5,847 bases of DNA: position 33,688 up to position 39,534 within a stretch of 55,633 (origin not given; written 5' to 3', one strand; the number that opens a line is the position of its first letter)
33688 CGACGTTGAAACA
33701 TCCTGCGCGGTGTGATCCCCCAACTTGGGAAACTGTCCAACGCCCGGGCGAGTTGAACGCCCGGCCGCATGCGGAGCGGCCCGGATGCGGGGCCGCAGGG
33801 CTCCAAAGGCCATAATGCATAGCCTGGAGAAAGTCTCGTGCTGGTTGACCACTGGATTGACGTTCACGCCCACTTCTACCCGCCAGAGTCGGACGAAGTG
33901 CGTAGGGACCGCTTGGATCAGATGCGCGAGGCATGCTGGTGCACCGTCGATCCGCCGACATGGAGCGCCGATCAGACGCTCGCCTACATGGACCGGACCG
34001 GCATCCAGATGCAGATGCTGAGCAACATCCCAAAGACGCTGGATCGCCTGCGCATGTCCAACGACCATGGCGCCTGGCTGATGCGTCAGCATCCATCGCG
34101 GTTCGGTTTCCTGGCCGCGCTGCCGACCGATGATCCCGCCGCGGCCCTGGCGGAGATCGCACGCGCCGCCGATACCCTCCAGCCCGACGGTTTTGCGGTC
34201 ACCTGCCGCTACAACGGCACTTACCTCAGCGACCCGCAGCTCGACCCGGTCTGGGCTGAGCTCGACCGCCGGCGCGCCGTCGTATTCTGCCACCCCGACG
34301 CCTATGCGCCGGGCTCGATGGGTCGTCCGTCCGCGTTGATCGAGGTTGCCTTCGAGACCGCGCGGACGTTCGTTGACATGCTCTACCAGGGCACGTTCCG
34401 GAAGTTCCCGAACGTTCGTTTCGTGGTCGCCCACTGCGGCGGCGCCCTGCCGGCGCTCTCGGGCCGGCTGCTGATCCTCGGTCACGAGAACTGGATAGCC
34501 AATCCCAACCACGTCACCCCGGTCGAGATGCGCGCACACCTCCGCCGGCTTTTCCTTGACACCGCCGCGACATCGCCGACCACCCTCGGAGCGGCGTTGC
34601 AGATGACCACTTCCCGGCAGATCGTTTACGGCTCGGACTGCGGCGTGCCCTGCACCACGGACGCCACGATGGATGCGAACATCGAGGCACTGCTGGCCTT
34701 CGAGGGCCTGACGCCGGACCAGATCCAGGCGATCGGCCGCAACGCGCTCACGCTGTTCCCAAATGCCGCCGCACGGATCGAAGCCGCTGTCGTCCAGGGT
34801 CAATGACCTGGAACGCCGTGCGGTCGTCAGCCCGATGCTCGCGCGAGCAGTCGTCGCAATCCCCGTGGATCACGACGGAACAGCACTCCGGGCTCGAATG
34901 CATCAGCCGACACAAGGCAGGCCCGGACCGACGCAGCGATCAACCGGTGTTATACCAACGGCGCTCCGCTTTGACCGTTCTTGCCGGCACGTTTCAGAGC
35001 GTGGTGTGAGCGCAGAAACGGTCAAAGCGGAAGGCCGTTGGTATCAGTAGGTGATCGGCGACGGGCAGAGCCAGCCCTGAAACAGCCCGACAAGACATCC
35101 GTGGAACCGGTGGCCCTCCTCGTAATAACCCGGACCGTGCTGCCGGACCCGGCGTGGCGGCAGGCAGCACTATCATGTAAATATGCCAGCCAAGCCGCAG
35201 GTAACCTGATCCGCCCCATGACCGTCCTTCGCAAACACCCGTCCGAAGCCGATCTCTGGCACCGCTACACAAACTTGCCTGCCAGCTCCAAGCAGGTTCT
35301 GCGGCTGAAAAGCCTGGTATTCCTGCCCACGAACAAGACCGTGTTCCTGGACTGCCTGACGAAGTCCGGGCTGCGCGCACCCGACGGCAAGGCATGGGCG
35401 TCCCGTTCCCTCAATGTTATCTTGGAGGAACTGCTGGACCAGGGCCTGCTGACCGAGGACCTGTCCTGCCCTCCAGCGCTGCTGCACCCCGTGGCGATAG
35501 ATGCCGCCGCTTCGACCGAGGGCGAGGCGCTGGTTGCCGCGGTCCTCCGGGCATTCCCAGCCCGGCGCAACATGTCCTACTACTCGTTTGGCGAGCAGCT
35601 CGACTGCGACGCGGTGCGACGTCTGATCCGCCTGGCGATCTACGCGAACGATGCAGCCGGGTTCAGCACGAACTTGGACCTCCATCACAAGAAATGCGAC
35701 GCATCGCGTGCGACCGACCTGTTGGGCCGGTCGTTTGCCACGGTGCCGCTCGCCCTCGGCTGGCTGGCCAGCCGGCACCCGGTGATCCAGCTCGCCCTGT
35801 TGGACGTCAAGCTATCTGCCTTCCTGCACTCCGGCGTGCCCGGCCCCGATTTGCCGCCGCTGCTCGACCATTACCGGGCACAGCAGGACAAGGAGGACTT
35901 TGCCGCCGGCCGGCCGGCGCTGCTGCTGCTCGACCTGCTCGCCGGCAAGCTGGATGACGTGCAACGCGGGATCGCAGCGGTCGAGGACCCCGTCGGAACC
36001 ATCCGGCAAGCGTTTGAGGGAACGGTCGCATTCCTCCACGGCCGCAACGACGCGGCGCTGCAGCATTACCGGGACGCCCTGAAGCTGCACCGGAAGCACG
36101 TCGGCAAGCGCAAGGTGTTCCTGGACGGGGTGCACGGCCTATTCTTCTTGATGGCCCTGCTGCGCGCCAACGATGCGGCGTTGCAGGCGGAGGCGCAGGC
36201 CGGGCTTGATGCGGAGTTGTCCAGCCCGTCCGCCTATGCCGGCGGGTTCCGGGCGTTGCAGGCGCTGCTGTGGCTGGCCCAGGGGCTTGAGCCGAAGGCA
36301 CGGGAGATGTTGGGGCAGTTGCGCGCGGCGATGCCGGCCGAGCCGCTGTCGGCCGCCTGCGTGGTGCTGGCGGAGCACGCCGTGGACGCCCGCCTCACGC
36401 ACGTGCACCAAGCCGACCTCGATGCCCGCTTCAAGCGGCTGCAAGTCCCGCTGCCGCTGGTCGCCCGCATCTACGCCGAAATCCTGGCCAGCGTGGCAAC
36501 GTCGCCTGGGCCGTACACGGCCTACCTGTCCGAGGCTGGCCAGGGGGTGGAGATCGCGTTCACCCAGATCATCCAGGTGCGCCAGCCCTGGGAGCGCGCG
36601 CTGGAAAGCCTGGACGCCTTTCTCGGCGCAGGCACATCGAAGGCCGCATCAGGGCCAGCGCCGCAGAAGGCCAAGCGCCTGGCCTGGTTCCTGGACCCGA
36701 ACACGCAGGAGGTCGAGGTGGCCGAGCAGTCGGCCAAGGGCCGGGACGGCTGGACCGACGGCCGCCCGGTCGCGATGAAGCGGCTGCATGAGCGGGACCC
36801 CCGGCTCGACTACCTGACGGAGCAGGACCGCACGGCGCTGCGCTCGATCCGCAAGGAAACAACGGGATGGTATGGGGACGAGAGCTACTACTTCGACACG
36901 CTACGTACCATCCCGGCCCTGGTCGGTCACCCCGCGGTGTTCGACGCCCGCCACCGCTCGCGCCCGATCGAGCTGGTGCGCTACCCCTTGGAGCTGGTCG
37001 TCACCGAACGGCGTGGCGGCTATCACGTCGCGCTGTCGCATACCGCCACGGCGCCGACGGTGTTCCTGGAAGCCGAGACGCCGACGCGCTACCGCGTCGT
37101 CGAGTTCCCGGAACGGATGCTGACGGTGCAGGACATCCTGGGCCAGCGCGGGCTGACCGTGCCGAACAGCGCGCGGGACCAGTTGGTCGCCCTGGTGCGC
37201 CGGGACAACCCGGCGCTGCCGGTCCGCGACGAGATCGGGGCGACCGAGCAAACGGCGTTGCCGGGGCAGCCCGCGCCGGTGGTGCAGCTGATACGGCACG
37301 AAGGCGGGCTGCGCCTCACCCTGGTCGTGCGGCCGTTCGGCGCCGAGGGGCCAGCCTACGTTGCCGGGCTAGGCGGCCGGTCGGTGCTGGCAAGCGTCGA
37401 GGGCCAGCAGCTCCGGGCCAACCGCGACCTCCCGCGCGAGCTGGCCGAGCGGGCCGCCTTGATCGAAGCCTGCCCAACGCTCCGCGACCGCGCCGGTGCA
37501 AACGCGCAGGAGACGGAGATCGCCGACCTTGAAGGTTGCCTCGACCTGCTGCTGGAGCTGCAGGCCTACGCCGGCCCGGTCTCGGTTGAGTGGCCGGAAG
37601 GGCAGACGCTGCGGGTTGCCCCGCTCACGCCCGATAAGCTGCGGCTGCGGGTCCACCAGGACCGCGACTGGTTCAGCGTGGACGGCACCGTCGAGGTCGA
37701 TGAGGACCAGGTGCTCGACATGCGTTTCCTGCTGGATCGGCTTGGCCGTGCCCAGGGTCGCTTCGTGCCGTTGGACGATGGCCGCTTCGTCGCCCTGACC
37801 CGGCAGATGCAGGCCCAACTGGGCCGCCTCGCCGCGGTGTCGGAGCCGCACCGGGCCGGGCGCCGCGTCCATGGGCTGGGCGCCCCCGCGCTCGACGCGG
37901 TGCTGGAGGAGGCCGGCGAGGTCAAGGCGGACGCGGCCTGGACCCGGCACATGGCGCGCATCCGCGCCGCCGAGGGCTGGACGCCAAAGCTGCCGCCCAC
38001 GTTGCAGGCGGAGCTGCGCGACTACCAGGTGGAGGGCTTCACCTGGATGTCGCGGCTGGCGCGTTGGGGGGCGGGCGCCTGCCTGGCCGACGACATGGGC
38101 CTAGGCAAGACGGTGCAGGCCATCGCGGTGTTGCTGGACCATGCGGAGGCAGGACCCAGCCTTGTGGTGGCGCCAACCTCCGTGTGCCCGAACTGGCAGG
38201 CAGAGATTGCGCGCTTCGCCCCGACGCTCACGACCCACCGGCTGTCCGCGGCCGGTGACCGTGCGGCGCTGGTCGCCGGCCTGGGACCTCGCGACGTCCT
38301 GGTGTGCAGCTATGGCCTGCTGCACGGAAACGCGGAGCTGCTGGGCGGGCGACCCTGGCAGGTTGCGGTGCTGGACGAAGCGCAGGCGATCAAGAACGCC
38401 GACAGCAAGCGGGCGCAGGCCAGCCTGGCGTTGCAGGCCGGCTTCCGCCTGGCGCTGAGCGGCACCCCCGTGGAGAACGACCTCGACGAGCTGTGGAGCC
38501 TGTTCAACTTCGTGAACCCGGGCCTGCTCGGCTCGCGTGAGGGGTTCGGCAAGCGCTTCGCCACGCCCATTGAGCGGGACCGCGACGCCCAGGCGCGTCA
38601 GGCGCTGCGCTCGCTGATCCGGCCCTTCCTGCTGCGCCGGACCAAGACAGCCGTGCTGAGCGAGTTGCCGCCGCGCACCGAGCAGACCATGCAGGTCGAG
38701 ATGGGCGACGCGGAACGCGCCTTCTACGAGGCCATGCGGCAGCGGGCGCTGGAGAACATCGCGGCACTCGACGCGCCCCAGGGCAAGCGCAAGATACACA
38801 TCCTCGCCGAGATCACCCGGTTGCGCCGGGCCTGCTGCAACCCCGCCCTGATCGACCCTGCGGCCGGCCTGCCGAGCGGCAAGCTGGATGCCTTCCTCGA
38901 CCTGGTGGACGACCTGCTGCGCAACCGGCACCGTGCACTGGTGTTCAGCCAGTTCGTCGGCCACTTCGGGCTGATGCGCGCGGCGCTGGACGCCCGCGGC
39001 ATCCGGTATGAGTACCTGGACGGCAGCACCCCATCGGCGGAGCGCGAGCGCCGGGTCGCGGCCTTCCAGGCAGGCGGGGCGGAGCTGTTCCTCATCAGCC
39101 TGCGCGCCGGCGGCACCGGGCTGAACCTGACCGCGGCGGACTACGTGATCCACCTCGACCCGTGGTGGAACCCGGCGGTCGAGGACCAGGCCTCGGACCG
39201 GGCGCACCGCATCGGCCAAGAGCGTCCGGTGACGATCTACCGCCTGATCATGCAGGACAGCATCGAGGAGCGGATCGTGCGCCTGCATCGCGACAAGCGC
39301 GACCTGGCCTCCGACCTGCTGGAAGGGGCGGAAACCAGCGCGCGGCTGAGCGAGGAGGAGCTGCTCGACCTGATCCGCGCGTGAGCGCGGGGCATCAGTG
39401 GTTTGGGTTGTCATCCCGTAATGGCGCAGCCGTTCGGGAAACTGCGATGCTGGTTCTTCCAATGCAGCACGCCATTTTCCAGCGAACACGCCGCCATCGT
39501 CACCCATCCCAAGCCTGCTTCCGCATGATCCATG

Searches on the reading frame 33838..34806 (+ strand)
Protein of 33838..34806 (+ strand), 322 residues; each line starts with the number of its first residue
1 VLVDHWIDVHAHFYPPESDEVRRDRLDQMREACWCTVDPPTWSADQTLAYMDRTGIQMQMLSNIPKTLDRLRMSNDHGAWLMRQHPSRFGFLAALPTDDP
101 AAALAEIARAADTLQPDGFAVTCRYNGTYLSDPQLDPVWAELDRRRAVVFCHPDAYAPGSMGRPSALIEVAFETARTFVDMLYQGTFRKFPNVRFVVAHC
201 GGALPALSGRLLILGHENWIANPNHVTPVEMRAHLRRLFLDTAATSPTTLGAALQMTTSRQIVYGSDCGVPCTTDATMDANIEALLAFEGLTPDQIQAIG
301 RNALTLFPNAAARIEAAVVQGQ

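Call 8: search_protein_families(library=pfam, proteins=[window:33838-34806:+])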
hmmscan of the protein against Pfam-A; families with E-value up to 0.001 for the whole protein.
window:33838-34806:+ (322 aa): 1 family
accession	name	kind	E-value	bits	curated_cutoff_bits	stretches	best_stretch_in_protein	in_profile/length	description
PF04909.20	Amidohydro_2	-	1.1e-26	94.7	26.4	1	7-307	1-287/289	Amidohydrolase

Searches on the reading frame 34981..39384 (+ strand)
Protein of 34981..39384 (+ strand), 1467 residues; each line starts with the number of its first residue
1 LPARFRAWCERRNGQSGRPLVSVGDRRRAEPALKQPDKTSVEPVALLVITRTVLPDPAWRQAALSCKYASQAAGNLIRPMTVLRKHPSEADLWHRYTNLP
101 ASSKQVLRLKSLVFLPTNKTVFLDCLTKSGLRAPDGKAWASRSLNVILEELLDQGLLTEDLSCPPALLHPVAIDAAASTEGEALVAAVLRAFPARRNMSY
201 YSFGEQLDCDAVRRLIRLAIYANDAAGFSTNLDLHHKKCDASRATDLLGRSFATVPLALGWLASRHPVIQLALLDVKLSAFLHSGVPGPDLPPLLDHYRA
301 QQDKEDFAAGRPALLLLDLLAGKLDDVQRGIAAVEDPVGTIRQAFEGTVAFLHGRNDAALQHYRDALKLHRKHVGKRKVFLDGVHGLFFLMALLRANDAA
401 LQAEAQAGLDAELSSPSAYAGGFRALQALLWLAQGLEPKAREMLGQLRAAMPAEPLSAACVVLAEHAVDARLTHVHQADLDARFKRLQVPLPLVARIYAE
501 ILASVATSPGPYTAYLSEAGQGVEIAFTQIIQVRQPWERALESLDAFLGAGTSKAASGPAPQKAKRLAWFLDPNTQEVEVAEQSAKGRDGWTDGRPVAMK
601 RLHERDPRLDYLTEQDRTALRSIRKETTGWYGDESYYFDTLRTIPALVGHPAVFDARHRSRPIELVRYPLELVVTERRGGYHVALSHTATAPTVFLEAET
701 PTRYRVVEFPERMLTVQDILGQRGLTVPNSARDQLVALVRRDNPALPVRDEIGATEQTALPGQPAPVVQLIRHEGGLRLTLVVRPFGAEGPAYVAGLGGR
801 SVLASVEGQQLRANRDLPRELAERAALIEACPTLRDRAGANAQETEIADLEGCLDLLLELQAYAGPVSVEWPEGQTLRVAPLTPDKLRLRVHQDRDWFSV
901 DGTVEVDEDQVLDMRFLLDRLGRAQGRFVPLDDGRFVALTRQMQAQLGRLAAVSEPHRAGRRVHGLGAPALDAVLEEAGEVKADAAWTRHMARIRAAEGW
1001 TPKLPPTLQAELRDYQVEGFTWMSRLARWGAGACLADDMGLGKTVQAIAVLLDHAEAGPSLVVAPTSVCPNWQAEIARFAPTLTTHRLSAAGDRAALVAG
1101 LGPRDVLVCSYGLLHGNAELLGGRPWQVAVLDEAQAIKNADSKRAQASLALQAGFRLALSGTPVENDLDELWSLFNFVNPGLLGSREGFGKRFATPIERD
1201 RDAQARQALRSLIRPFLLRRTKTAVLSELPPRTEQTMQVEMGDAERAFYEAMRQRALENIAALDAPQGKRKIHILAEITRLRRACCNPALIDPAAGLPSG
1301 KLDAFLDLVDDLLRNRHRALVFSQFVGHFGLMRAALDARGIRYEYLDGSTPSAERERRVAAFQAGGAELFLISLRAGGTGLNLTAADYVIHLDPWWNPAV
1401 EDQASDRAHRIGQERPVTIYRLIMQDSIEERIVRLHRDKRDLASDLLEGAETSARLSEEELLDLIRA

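Call 8: search_protein_families(library=pfam, proteins=[window:34981-39384:+])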
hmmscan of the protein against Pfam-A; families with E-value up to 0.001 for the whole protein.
window:34981-39384:+ (1467 aa): 2 families
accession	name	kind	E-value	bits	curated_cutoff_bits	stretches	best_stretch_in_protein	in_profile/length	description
PF00176.29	SNF2-rel_dom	-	3.5e-63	213.9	24.9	1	1015-1289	1-289/290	SNF2-related domain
PF00271.37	Helicase_C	-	9.6e-23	81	23.5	1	1303-1412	4-110/110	Helicase conserved C-terminal domain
